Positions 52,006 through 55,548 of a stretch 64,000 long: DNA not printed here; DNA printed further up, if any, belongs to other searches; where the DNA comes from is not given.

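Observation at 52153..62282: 3,262-aa Piezo channel gene with six tiny introns, including 37-nt and 41-nt ones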

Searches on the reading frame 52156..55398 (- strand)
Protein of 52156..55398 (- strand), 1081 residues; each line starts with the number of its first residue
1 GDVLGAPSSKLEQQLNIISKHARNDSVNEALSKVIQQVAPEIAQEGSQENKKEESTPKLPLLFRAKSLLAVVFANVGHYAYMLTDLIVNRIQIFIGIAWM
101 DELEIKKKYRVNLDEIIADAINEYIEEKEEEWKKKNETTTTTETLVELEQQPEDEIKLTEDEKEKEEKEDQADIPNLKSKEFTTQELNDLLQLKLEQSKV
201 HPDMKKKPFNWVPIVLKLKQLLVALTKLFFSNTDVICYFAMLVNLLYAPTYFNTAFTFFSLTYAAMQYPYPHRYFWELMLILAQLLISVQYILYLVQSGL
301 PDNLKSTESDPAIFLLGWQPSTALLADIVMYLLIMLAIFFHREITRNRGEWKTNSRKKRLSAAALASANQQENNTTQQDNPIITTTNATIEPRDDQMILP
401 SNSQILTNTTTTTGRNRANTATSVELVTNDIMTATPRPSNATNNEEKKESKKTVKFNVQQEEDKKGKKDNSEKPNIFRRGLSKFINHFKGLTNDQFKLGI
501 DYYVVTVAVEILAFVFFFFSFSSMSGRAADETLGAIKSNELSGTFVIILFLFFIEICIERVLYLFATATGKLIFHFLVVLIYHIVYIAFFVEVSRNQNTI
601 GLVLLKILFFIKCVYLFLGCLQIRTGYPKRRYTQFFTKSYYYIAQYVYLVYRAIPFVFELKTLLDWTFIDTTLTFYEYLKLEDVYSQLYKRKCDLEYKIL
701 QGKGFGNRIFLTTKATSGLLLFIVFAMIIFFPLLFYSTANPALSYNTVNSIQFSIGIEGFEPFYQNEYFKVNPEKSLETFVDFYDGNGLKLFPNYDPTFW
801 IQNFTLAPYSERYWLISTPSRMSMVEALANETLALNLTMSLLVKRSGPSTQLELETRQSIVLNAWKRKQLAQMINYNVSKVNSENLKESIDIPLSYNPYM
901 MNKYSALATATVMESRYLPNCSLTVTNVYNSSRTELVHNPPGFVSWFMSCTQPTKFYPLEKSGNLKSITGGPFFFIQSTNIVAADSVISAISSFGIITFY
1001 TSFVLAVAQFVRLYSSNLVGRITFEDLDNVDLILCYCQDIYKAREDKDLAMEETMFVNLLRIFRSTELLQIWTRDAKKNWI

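Call 14: find_homologous_proteins(query=window:52156-55398:-, max_evalue=1e-10)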
Query window:52156-55398:- (1081 aa): 3 proteins with E <= 1e-10 among 8000 candidates.
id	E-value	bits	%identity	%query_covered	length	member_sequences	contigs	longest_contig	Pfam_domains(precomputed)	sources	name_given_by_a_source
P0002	0.0e+0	1571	65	100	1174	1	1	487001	PF23188.2,PF12166.15,PF24874.2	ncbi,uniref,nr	ncbi:hypothetical protein C9374_008332 [Naegleria lovaniensis]|uniref:Piezo non-specific cation chan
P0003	6.2e-199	681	41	78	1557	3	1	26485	PF23188.2,PF12166.15,PF24874.2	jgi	jgi:hypothetical protein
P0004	8.6e-13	65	22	43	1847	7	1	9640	PF23188.2,PF12166.15,PF24874.2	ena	-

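Call 24: find_encoding_contigs(protein=P0003, flank=10000, max_places=3)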
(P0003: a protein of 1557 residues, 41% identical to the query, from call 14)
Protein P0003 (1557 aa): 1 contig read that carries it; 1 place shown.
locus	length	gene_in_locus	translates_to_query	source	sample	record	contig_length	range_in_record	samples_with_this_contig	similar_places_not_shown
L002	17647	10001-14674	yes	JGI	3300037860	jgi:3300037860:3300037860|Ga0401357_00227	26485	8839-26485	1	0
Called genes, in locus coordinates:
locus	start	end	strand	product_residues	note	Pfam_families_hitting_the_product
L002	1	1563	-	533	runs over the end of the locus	-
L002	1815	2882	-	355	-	PF01073:3Beta_HSD, PF01370:Epimerase, PF02719:Polysacc_synt_2 (weak), PF07993:NAD_binding_4, PF08659:KR (faint), PF13460:NAD_binding_10, PF16363:GDP_Man_Dehyd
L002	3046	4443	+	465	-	PF14771:DUF4476 (faint)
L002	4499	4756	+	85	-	PF02074:Peptidase_M32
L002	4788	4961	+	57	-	-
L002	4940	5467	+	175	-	PF02074:Peptidase_M32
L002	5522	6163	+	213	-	PF02074:Peptidase_M32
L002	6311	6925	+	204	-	-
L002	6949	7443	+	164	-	-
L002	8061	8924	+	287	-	-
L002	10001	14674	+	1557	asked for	PF23188:THU_Piezo1, PF24874:Piezo_THU9_anchor, PF12166:Piezo_cap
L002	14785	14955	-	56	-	-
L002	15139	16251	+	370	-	PF00892:EamA (faint), PF03151:TPT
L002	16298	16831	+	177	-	-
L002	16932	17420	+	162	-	-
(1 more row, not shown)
